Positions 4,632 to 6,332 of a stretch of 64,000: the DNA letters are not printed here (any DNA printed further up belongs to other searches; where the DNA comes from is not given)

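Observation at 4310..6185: Helicase loader with two complete DnaC/DnaI-type AAA+ domains in one polypeptide, downstream of rplI-dnaB and a DnaD-like gene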

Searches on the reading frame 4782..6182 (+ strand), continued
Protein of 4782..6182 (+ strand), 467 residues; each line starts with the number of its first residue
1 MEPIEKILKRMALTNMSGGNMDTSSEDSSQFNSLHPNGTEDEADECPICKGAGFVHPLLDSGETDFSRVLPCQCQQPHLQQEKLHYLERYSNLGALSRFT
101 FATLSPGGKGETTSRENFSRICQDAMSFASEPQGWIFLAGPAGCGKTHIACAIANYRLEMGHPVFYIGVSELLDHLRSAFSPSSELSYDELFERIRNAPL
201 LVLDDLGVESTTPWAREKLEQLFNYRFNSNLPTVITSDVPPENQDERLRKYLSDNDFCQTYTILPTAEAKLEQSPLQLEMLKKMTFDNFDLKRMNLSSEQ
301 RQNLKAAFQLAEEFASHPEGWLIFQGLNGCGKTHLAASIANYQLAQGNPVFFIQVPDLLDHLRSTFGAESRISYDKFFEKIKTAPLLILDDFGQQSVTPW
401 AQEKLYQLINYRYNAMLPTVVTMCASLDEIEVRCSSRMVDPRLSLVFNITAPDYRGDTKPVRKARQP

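Call 48: find_homologous_proteins(query=P0133, max_evalue=1e-10)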
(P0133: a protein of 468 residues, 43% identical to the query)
Query P0133 (468 aa): 7922 proteins with E <= 1e-10 among 8000 candidates; the best 120 are listed.
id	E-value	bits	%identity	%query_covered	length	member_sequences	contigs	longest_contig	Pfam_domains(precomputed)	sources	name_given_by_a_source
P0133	0.0e+0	1082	100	100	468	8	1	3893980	PF01695.24,PF00308.25,PF24883.3,PF00004.36,PF13401.13,PF04851.22,PF20720.4,PF13191.13,PF02562.23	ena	-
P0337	6.8e-249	844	78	100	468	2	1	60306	PF01695.24,PF00308.25,PF00910.29,PF00004.36,PF13401.13,PF04851.22,PF20720.4,PF13191.13,PF02562.23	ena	-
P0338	6.5e-212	723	68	100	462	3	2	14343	PF01695.24,PF00308.25,PF00004.36,PF13401.13,PF04851.22,PF20720.4,PF13191.13,PF02562.23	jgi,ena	jgi:DNA replication protein DnaC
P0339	9.4e-212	722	68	100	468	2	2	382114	PF13173.13,PF13604.13,PF00004.36,PF13401.13,PF04851.22,PF13191.13,PF02562.23,PF01695.24,PF00308.25,PF24883.3,PF05729.19,PF00910.29,PF20720.4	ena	-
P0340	1.2e-209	715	66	97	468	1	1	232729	PF01695.24,PF00308.25,PF05729.19,PF00004.36,PF13401.13,PF04851.22,PF20720.4,PF13191.13,PF02562.23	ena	-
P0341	2.6e-209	714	65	100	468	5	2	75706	PF01695.24,PF00308.25,PF00004.36,PF13401.13,PF04851.22,PF20720.4,PF13191.13,PF02562.23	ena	-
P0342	5.2e-202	690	65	100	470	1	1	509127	PF01695.24,PF00308.25,PF05729.19,PF00004.36,PF13401.13,PF04851.22,PF20720.4,PF13191.13,PF02562.23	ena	-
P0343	9.2e-202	689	66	96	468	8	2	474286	PF01695.24,PF00308.25,PF24883.3,PF05729.19,PF00004.36,PF13401.13,PF04851.22,PF20720.4,PF13191.13,PF02562.23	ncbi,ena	-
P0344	3.8e-201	687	49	89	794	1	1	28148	PF13173.13,PF13604.13,PF13671.13,PF00004.36,PF13401.13,PF13238.13,PF00448.29,PF07728.21,PF04851.22,PF00931.29,PF13191.13,PF00308.25,PF24883.3,PF05729.19,PF09848.16,PF02463.26,PF06068.20,PF13304.13,PF02562.23,PF01695.24,PF00158.33,PF00005.34,PF02367.24,PF20720.4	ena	-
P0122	1.2e-200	685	47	94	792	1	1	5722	PF13173.13,PF13604.13,PF13671.13,PF00004.36,PF13401.13,PF13238.13,PF00448.29,PF07728.21,PF04851.22,PF00931.29,PF13191.13,PF00308.25,PF24883.3,PF05729.19,PF09848.16,PF02463.26,PF06068.20,PF05496.19,PF13304.13,PF02562.23,PF01695.24,PF00158.33,PF00005.34,PF02367.24,PF20720.4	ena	-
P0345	3.3e-199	681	65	97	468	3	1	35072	PF01695.24,PF00308.25,PF13604.13,PF00004.36,PF04851.22,PF20720.4,PF13191.13,PF02562.23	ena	-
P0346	2.8e-198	678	64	100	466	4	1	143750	PF01695.24,PF00308.25,PF13604.13,PF24883.3,PF02367.24,PF00004.36,PF13401.13,PF04851.22,PF20720.4,PF13191.13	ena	-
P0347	4.3e-196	670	64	100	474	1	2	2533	PF00004.36,PF13401.13,PF04851.22,PF00931.29,PF13191.13,PF02562.23,PF01695.24,PF00308.25,PF00158.33,PF24883.3,PF00005.34,PF05729.19,PF00910.29,PF20720.4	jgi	jgi:DNA replication protein DnaC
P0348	8.5e-196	669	63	100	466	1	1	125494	PF01695.24,PF00308.25,PF24883.3,PF05729.19,PF00004.36,PF04851.22,PF20720.4,PF13191.13,PF02562.23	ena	-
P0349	2.4e-195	668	62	100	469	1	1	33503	PF13173.13,PF00004.36,PF02374.22,PF04851.22,PF13191.13,PF02562.23,PF01695.24,PF00308.25,PF24883.3,PF05729.19,PF00910.29,PF20720.4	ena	-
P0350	7.3e-195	666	62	96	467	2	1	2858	PF00004.36,PF13401.13,PF04851.22,PF00931.29,PF13191.13,PF02562.23,PF01695.24,PF00308.25,PF24883.3,PF05729.19,PF00910.29,PF20720.4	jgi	-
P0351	7.6e-195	666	62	96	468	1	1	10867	PF13604.13,PF00004.36,PF13401.13,PF04851.22,PF00931.29,PF13191.13,PF02562.23,PF01695.24,PF00308.25,PF24883.3,PF05729.19,PF00910.29,PF20720.4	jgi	jgi:DNA replication protein DnaC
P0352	8.0e-195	666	62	100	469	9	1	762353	PF01695.24,PF00308.25,PF00005.34,PF00004.36,PF13401.13,PF04851.22,PF20720.4,PF13191.13,PF02562.23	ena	-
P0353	3.5e-194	664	63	100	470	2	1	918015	PF13173.13,PF13604.13,PF00004.36,PF13401.13,PF01637.25,PF04851.22,PF00931.29,PF13191.13,PF02562.23,PF01695.24,PF00308.25,PF24883.3,PF00910.29,PF20720.4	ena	-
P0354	4.6e-194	664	61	100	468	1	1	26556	PF01695.24,PF00308.25,PF24883.3,PF00910.29,PF00004.36,PF13401.13,PF04851.22,PF20720.4,PF00931.29,PF13191.13,PF02562.23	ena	-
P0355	1.5e-193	662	64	100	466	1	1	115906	PF01695.24,PF00308.25,PF00005.34,PF05729.19,PF00910.29,PF00004.36,PF13401.13,PF04851.22,PF20720.4,PF13191.13,PF02562.23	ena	-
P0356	4.8e-193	660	62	97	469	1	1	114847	PF13173.13,PF00004.36,PF04851.22,PF00931.29,PF13191.13,PF02562.23,PF01695.24,PF00308.25,PF24883.3,PF05729.19,PF00910.29,PF20720.4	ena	-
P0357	6.5e-193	660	63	96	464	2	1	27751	PF01695.24,PF00308.25,PF13604.13,PF24883.3,PF00004.36,PF13401.13,PF04851.22,PF20720.4,PF13191.13,PF02562.23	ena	-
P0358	1.4e-192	659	62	100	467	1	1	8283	PF00004.36,PF07728.21,PF04851.22,PF13191.13,PF02562.23,PF01695.24,PF00308.25,PF24883.3,PF00005.34,PF05729.19,PF00910.29,PF13481.13,PF20720.4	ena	-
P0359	3.1e-192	658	62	96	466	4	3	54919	PF01695.24,PF00308.25,PF00004.36,PF04851.22,PF20720.4,PF13191.13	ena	-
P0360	3.3e-192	658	62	100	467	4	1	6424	PF01695.24,PF00308.25,PF24883.3,PF05729.19,PF00910.29,PF00004.36,PF04851.22,PF20720.4,PF13191.13,PF02562.23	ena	-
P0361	8.2e-191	653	61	97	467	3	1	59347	PF01695.24,PF00308.25,PF00005.34,PF05729.19,PF00004.36,PF13401.13,PF04851.22,PF20720.4,PF13191.13,PF02562.23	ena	-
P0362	1.2e-190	652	61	100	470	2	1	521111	PF01695.24,PF00308.25,PF13604.13,PF05729.19,PF00910.29,PF00004.36,PF13401.13,PF04851.22,PF20720.4,PF13191.13,PF02562.23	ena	-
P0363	3.1e-190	651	62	96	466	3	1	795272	PF01695.24,PF00308.25,PF00004.36,PF04851.22,PF20720.4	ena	-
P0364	7.8e-190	650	63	96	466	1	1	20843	PF01695.24,PF00308.25,PF00004.36,PF04851.22,PF20720.4,PF13191.13,PF02562.23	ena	-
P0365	1.4e-189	649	62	96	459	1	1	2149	PF01695.24,PF00308.25,PF00004.36,PF13401.13,PF04851.22,PF20720.4,PF13191.13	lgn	-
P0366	2.0e-189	648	61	100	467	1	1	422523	PF13604.13,PF00004.36,PF13401.13,PF04851.22,PF13191.13,PF02562.23,PF01695.24,PF00308.25,PF24883.3,PF00005.34,PF00910.29,PF20720.4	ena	-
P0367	2.6e-189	648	60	99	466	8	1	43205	PF01695.24,PF00308.25,PF00910.29,PF00004.36,PF04851.22,PF20720.4,PF13191.13,PF02562.23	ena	-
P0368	3.0e-189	648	61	100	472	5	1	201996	PF13604.13,PF00004.36,PF13401.13,PF04851.22,PF00931.29,PF13191.13,PF02562.23,PF01695.24,PF00308.25,PF24883.3,PF00005.34,PF05729.19,PF20720.4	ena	-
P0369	7.9e-189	646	62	97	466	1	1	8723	PF13173.13,PF13604.13,PF00004.36,PF13401.13,PF04851.22,PF13191.13,PF02562.23,PF01695.24,PF00308.25,PF24883.3,PF00910.29,PF20720.4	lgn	-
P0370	1.1e-188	646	60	100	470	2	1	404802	PF01695.24,PF00308.25,PF13604.13,PF24883.3,PF00005.34,PF00004.36,PF04851.22,PF20720.4,PF00931.29,PF13191.13,PF02562.23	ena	-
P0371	3.5e-188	644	60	100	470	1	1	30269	PF00004.36,PF13401.13,PF04851.22,PF00931.29,PF13191.13,PF02562.23,PF01695.24,PF00308.25,PF24883.3,PF00005.34,PF05729.19,PF00910.29,PF20720.4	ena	-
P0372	3.6e-188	644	61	99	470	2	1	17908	PF01695.24,PF00308.25,PF13604.13,PF05729.19,PF00004.36,PF13401.13,PF04851.22,PF20720.4,PF13191.13,PF02562.23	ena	-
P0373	7.6e-188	643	63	99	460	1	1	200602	PF01695.24,PF00308.25,PF13604.13,PF00004.36,PF13401.13,PF04851.22,PF20720.4,PF13191.13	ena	-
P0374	1.1e-187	643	62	97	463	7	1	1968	PF01695.24,PF00308.25,PF13604.13,PF24883.3,PF00004.36,PF13401.13,PF04851.22,PF20720.4,PF13191.13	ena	-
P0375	2.2e-186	638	60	100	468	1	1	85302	PF13604.13,PF00004.36,PF13401.13,PF04851.22,PF00931.29,PF13191.13,PF02562.23,PF01695.24,PF00308.25,PF24883.3,PF00005.34,PF05729.19,PF00910.29,PF20720.4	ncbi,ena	-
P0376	7.5e-186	637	61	99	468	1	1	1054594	PF13604.13,PF00004.36,PF13401.13,PF13238.13,PF04851.22,PF00931.29,PF13191.13,PF02562.23,PF01695.24,PF00308.25,PF24883.3,PF00005.34,PF05729.19,PF00910.29,PF20720.4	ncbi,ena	-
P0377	1.6e-185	636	60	96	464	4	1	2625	PF13604.13,PF00004.36,PF13401.13,PF07728.21,PF04851.22,PF13191.13,PF02562.23,PF01695.24,PF00308.25,PF24883.3,PF05729.19,PF00910.29,PF20720.4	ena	-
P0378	1.7e-185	635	60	100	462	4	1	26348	PF01695.24,PF00308.25,PF13604.13,PF00910.29,PF00004.36,PF13401.13,PF04851.22,PF20720.4,PF13191.13,PF02562.23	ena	-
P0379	2.3e-185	635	60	100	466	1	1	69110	PF01695.24,PF00308.25,PF00005.34,PF05729.19,PF00910.29,PF00004.36,PF04851.22,PF20720.4,PF13191.13,PF02562.23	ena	-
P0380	3.0e-185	635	61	100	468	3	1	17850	PF13604.13,PF00004.36,PF13401.13,PF05496.19,PF04851.22,PF00931.29,PF13191.13,PF02562.23,PF01695.24,PF00308.25,PF24883.3,PF00005.34,PF05729.19,PF00910.29,PF20720.4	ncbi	-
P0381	8.6e-185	633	60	99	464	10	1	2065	PF01695.24,PF00308.25,PF24883.3,PF05729.19,PF00910.29,PF00004.36,PF13401.13,PF04851.22,PF20720.4,PF13191.13,PF02562.23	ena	-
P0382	1.2e-184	633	60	97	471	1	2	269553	PF01695.24,PF00308.25,PF13604.13,PF24883.3,PF00004.36,PF04851.22,PF20720.4,PF13191.13,PF02562.23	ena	-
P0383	1.3e-184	633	62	96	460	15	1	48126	PF01695.24,PF00308.25,PF24883.3,PF05729.19,PF00004.36,PF13401.13,PF13481.13,PF04851.22,PF20720.4,PF13191.13,PF02562.23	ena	-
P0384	1.3e-184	633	59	99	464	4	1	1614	PF01695.24,PF00308.25,PF13604.13,PF24883.3,PF00910.29,PF00004.36,PF13401.13,PF04851.22,PF20720.4,PF13191.13,PF02562.23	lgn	-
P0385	2.7e-184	631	60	97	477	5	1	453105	PF13604.13,PF00004.36,PF13401.13,PF04851.22,PF00931.29,PF13191.13,PF01695.24,PF00308.25,PF00158.33,PF24883.3,PF00910.29,PF20720.4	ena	-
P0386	2.8e-184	631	60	98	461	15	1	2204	PF01695.24,PF00308.25,PF24883.3,PF00910.29,PF00004.36,PF13401.13,PF04851.22,PF20720.4,PF00931.29,PF13191.13,PF02562.23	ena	-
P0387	3.9e-184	631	59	100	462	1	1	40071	PF01695.24,PF00308.25,PF13604.13,PF00910.29,PF00004.36,PF13401.13,PF04851.22,PF20720.4,PF13191.13,PF02562.23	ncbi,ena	-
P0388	5.0e-184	631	60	97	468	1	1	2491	PF00004.36,PF13401.13,PF04851.22,PF00931.29,PF13191.13,PF02562.23,PF01695.24,PF00308.25,PF00005.34,PF05729.19,PF00910.29,PF13481.13,PF20720.4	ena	-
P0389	5.8e-184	630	61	96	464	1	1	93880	PF13173.13,PF00004.36,PF04851.22,PF13191.13,PF02562.23,PF01695.24,PF00308.25,PF00158.33,PF24883.3,PF05729.19,PF00910.29,PF20720.4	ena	-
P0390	6.7e-184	630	61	99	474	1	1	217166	PF01695.24,PF00308.25,PF13604.13,PF24883.3,PF05729.19,PF00004.36,PF13401.13,PF04851.22,PF20720.4,PF13191.13,PF02562.23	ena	-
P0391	2.0e-183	629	60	97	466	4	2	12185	PF01695.24,PF00308.25,PF24883.3,PF00004.36,PF04851.22,PF20720.4,PF13191.13,PF02562.23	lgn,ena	-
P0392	2.3e-183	628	62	98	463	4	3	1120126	PF01695.24,PF00308.25,PF05729.19,PF00004.36,PF04851.22,PF20720.4,PF02562.23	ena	-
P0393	4.7e-183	627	60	97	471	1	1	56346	PF13604.13,PF00004.36,PF13401.13,PF04851.22,PF13191.13,PF02562.23,PF01695.24,PF00308.25,PF00005.34,PF05729.19,PF00910.29,PF20720.4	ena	-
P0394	5.0e-183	627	60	99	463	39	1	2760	PF01695.24,PF00308.25,PF13604.13,PF24883.3,PF00004.36,PF13401.13,PF04851.22,PF20720.4,PF13191.13,PF02562.23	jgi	jgi:DNA replication protein DnaC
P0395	5.6e-183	627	59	100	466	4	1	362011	PF01695.24,PF00308.25,PF00004.36,PF04851.22,PF20720.4,PF13191.13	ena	-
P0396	5.8e-183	627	60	97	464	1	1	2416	PF13173.13,PF13604.13,PF00004.36,PF13401.13,PF04851.22,PF13191.13,PF02562.23,PF01695.24,PF00308.25,PF24883.3,PF05729.19,PF00910.29,PF20720.4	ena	-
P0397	6.6e-183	627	60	100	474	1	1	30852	PF01695.24,PF00308.25,PF05729.19,PF00004.36,PF04851.22,PF20720.4,PF13191.13,PF02562.23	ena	-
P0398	8.2e-183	627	59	99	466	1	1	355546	PF01695.24,PF00308.25,PF24883.3,PF00910.29,PF00004.36,PF13401.13,PF04851.22,PF20720.4,PF00931.29,PF13191.13,PF02562.23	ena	-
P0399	1.1e-182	626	60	100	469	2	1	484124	PF13604.13,PF00004.36,PF13401.13,PF13238.13,PF04851.22,PF13191.13,PF02562.23,PF01695.24,PF00308.25,PF24883.3,PF00005.34,PF05729.19,PF13481.13,PF20720.4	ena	-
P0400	1.3e-182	626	60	96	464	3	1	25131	PF01695.24,PF00308.25,PF24883.3,PF00910.29,PF00004.36,PF13401.13,PF04851.22,PF20720.4,PF13191.13,PF02562.23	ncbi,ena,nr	ncbi:MAG: ATP-binding protein [Chloroflexi bacterium]|nr:ATP-binding protein [Chloroflexota bacteriu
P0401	1.3e-182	626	60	98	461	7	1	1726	PF01695.24,PF00308.25,PF00437.27,PF24883.3,PF00004.36,PF13401.13,PF04851.22,PF20720.4,PF13191.13,PF02562.23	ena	-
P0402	2.0e-182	625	61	97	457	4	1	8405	PF13173.13,PF00004.36,PF13401.13,PF01637.25,PF04851.22,PF00931.29,PF13191.13,PF02562.23,PF01695.24,PF00308.25,PF24883.3,PF00005.34,PF05729.19,PF00910.29,PF20720.4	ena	-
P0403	2.1e-182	625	60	99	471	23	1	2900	PF00004.36,PF13401.13,PF04851.22,PF13191.13,PF02562.23,PF01695.24,PF00308.25,PF24883.3,PF00005.34,PF05729.19,PF00910.29,PF20720.4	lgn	-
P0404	2.5e-182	625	60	96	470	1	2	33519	PF01695.24,PF00308.25,PF13604.13,PF05729.19,PF00910.29,PF00004.36,PF13401.13,PF04851.22,PF20720.4,PF13191.13,PF02562.23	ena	-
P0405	4.2e-182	624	61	99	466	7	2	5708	PF01695.24,PF00308.25,PF13604.13,PF24883.3,PF05729.19,PF00004.36,PF04851.22,PF20720.4,PF13191.13,PF02562.23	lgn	-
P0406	4.2e-182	624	61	97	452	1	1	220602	PF01695.24,PF00308.25,PF00005.34,PF00004.36,PF04851.22,PF20720.4,PF13191.13,PF02562.23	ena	-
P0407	4.9e-182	624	61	98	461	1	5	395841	PF01695.24,PF00308.25,PF00005.34,PF00910.29,PF00004.36,PF04851.22,PF20720.4,PF00931.29,PF13191.13,PF02562.23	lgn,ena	-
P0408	5.1e-182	624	60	97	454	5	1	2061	PF13173.13,PF00004.36,PF13401.13,PF01637.25,PF07728.21,PF04851.22,PF00931.29,PF13191.13,PF02562.23,PF01695.24,PF00308.25,PF24883.3,PF05729.19,PF00910.29,PF13481.13,PF20720.4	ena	-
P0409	5.4e-182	624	62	99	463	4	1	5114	PF13173.13,PF01695.24,PF00308.25,PF13604.13,PF00004.36,PF04851.22,PF20720.4,PF13191.13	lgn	-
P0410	9.7e-182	623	65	88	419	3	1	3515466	PF01695.24,PF00308.25,PF00005.34,PF00910.29,PF00004.36,PF04851.22,PF20720.4,PF13191.13,PF02562.23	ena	-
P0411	1.4e-181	623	60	97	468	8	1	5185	PF01695.24,PF00308.25,PF13604.13,PF24883.3,PF00910.29,PF00004.36,PF13401.13,PF04851.22,PF20720.4,PF13191.13,PF02562.23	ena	-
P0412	1.4e-181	622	59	100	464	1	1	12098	PF01695.24,PF00308.25,PF24883.3,PF00004.36,PF13401.13,PF04851.22,PF20720.4,PF13191.13,PF02562.23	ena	-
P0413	1.5e-181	622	59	98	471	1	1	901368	PF00004.36,PF13401.13,PF04851.22,PF13191.13,PF02562.23,PF01695.24,PF00308.25,PF24883.3,PF05729.19,PF00910.29,PF13481.13,PF20720.4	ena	-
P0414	1.8e-181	622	59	100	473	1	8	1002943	PF00004.36,PF13401.13,PF07728.21,PF04851.22,PF00931.29,PF13191.13,PF02562.23,PF01695.24,PF00308.25,PF24883.3,PF00005.34,PF05729.19,PF00910.29,PF20720.4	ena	-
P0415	2.4e-181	622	60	99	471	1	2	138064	PF01695.24,PF00308.25,PF00910.29,PF00004.36,PF04851.22,PF20720.4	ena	-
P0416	4.1e-181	621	59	99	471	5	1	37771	PF00004.36,PF13401.13,PF04851.22,PF00931.29,PF13191.13,PF02562.23,PF01695.24,PF00308.25,PF24883.3,PF00005.34,PF05729.19,PF00910.29,PF13481.13,PF20720.4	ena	-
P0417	5.3e-181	621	60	100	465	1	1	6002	PF01695.24,PF00308.25,PF00004.36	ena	-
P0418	7.0e-181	620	61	97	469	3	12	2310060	PF00004.36,PF13401.13,PF04851.22,PF00931.29,PF13191.13,PF02562.23,PF01695.24,PF00308.25,PF24883.3,PF00005.34,PF05729.19,PF00910.29,PF20720.4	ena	-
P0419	7.1e-181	620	60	99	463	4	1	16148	PF01695.24,PF00308.25,PF00910.29,PF00004.36,PF04851.22,PF20720.4,PF13191.13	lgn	-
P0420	2.3e-180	618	59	100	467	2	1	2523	PF01695.24,PF00308.25,PF00005.34,PF13671.13,PF00910.29,PF00004.36,PF13401.13,PF04851.22,PF20720.4,PF13191.13,PF02562.23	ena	-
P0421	2.6e-180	618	59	99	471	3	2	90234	PF01695.24,PF00308.25,PF05729.19,PF13671.13,PF00910.29,PF00004.36,PF13401.13,PF04851.22,PF20720.4,PF13191.13,PF02562.23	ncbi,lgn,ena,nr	ncbi:MAG: ATP-binding protein [Chloroflexi bacterium]|nr:ATP-binding protein [Chloroflexota bacteriu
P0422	3.4e-180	618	60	99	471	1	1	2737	PF13604.13,PF00004.36,PF13401.13,PF04851.22,PF00931.29,PF13191.13,PF02562.23,PF01695.24,PF00308.25,PF24883.3,PF00005.34,PF05729.19,PF02367.24,PF00910.29,PF20720.4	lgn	-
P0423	3.7e-180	618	59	100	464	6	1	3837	PF00004.36,PF13401.13,PF04851.22,PF13191.13,PF02562.23,PF01695.24,PF00308.25,PF24883.3,PF00005.34,PF05729.19,PF00910.29,PF13481.13,PF20720.4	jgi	jgi:DNA replication protein DnaC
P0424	4.9e-180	617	59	96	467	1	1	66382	PF01695.24,PF00308.25,PF13604.13,PF24883.3,PF00910.29,PF00004.36,PF13401.13,PF04851.22,PF20720.4,PF13191.13,PF02562.23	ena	-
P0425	6.6e-180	617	61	96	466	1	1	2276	PF01695.24,PF00308.25,PF13604.13,PF24883.3,PF05729.19,PF00004.36,PF13401.13,PF04851.22,PF20720.4,PF13191.13,PF02562.23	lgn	-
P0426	7.4e-180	617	59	100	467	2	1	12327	PF13173.13,PF13604.13,PF00004.36,PF13401.13,PF04851.22,PF13191.13,PF02562.23,PF01695.24,PF00308.25,PF24883.3,PF00910.29,PF13481.13,PF20720.4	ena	-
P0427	1.4e-179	616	60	97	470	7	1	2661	PF01695.24,PF00308.25,PF24883.3,PF05729.19,PF13671.13,PF00004.36,PF13401.13,PF04851.22,PF20720.4,PF13191.13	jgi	jgi:DNA replication protein DnaC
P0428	1.6e-179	616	59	100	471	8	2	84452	PF00004.36,PF13401.13,PF04851.22,PF13191.13,PF02562.23,PF01695.24,PF00308.25,PF24883.3,PF00005.34,PF05729.19,PF00910.29,PF20720.4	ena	-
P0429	2.6e-179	615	62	93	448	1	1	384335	PF01695.24,PF00308.25,PF00004.36,PF04851.22,PF20720.4,PF13191.13,PF02562.23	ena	-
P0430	2.8e-179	615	65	87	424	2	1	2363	PF01695.24,PF00308.25,PF00158.33,PF13604.13,PF24883.3,PF00004.36,PF04851.22,PF20720.4,PF13191.13,PF02562.23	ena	-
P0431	4.2e-179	614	58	100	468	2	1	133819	PF13604.13,PF00004.36,PF13401.13,PF04851.22,PF00931.29,PF13191.13,PF02562.23,PF01695.24,PF00308.25,PF05729.19,PF00910.29,PF20720.4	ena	-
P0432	6.0e-179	614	57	100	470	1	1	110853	PF13671.13,PF00004.36,PF13401.13,PF04851.22,PF13191.13,PF02562.23,PF01695.24,PF00308.25,PF24883.3,PF00005.34,PF05729.19,PF20720.4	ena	-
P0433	6.3e-179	614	58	99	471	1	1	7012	PF13604.13,PF00004.36,PF13401.13,PF04851.22,PF13191.13,PF02562.23,PF01695.24,PF00308.25,PF24883.3,PF00005.34,PF05729.19,PF00910.29,PF20720.4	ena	-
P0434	9.4e-179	613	59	99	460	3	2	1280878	PF13604.13,PF00004.36,PF13401.13,PF04851.22,PF13191.13,PF02562.23,PF01695.24,PF00308.25,PF24883.3,PF00910.29,PF13481.13,PF20720.4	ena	-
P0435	9.8e-179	613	58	100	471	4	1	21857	PF00004.36,PF13401.13,PF04851.22,PF00931.29,PF13191.13,PF02562.23,PF01695.24,PF00308.25,PF24883.3,PF05729.19,PF00910.29,PF20720.4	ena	-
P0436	1.3e-178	613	59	100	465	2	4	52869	PF13173.13,PF00004.36,PF13401.13,PF04851.22,PF00931.29,PF13191.13,PF02562.23,PF01695.24,PF00308.25,PF00005.34,PF00910.29,PF20720.4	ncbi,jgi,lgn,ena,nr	ncbi:MAG: AAA family ATPase [SAR202 cluster bacterium]|nr:AAA family ATPase [SAR202 cluster bacteriu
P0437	1.8e-178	612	60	97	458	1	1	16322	PF01695.24,PF00308.25,PF00910.29,PF00004.36,PF04851.22,PF20720.4,PF02562.23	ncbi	-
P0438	3.8e-178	611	59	96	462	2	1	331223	PF01695.24,PF00308.25,PF00004.36,PF13401.13,PF04851.22,PF20720.4,PF13191.13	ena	-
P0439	6.4e-178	610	61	96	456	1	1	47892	PF01695.24,PF00308.25,PF00910.29,PF00004.36,PF04851.22,PF20720.4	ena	-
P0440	6.7e-178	610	61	96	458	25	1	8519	PF13604.13,PF00004.36,PF13401.13,PF04851.22,PF00931.29,PF13191.13,PF02562.23,PF01695.24,PF00308.25,PF24883.3,PF00005.34,PF05729.19,PF00910.29,PF20720.4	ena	-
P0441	8.3e-178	610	58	99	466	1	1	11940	PF01695.24,PF00308.25,PF00005.34,PF05729.19,PF00910.29,PF00004.36,PF13401.13,PF04851.22,PF20720.4,PF13191.13,PF02562.23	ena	-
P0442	1.6e-177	609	58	100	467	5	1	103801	PF01695.24,PF00308.25,PF00004.36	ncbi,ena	-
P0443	2.5e-177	608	60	96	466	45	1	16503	PF13173.13,PF01695.24,PF00308.25,PF13604.13,PF24883.3,PF05729.19,PF00004.36,PF04851.22,PF20720.4,PF13191.13,PF02562.23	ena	-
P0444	4.4e-177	608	58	99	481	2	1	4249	PF13604.13,PF00004.36,PF13401.13,PF04851.22,PF13191.13,PF02562.23,PF01695.24,PF00308.25,PF01935.24,PF24883.3,PF00910.29,PF13481.13,PF20720.4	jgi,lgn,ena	jgi:DNA replication protein DnaC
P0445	6.4e-177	607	60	96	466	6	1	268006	PF01695.24,PF00308.25,PF13604.13,PF05729.19,PF00004.36,PF04851.22,PF20720.4,PF13191.13,PF02562.23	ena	-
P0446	1.8e-176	606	59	98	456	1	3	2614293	PF01695.24,PF00308.25,PF24883.3,PF00004.36,PF13401.13,PF07728.21,PF13481.13,PF04851.22,PF20720.4,PF13191.13,PF02562.23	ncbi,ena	-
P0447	2.2e-176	605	59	97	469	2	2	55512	PF13173.13,PF13604.13,PF00004.36,PF13401.13,PF04851.22,PF13191.13,PF02562.23,PF01695.24,PF00308.25,PF24883.3,PF00005.34,PF05729.19,PF00910.29,PF20720.4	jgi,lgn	-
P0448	2.6e-176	605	59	97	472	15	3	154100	PF00004.36,PF13401.13,PF01637.25,PF07728.21,PF04851.22,PF00931.29,PF13191.13,PF02562.23,PF01695.24,PF00308.25,PF00158.33,PF24883.3,PF00005.34,PF05729.19,PF00910.29,PF20720.4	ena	-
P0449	2.6e-176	605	58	100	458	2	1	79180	PF01695.24,PF00308.25,PF00004.36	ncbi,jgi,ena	-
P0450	7.2e-176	604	57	98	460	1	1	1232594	PF13604.13,PF00004.36,PF13401.13,PF01637.25,PF04851.22,PF00931.29,PF13191.13,PF02562.23,PF01695.24,PF00308.25,PF24883.3,PF05729.19,PF00910.29,PF13481.13,PF20720.4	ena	-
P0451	1.0e-175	603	59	97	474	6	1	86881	PF00004.36,PF13401.13,PF04851.22,PF00931.29,PF13191.13,PF02562.23,PF01695.24,PF00308.25,PF24883.3,PF00005.34,PF05729.19,PF00910.29,PF13481.13,PF20720.4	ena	-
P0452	1.7e-175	602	57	99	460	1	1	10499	PF00004.36,PF13401.13,PF01637.25,PF04851.22,PF00931.29,PF13191.13,PF02562.23,PF01695.24,PF00308.25,PF24883.3,PF05729.19,PF00910.29,PF13481.13,PF20720.4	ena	-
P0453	2.5e-175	602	59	96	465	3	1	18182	PF01695.24,PF00308.25,PF13604.13,PF05729.19,PF00004.36,PF04851.22,PF20720.4,PF13191.13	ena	-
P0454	4.3e-175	601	59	98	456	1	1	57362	PF01695.24,PF00308.25,PF24883.3,PF00004.36,PF13401.13,PF13481.13,PF04851.22,PF20720.4,PF13191.13,PF02562.23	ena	-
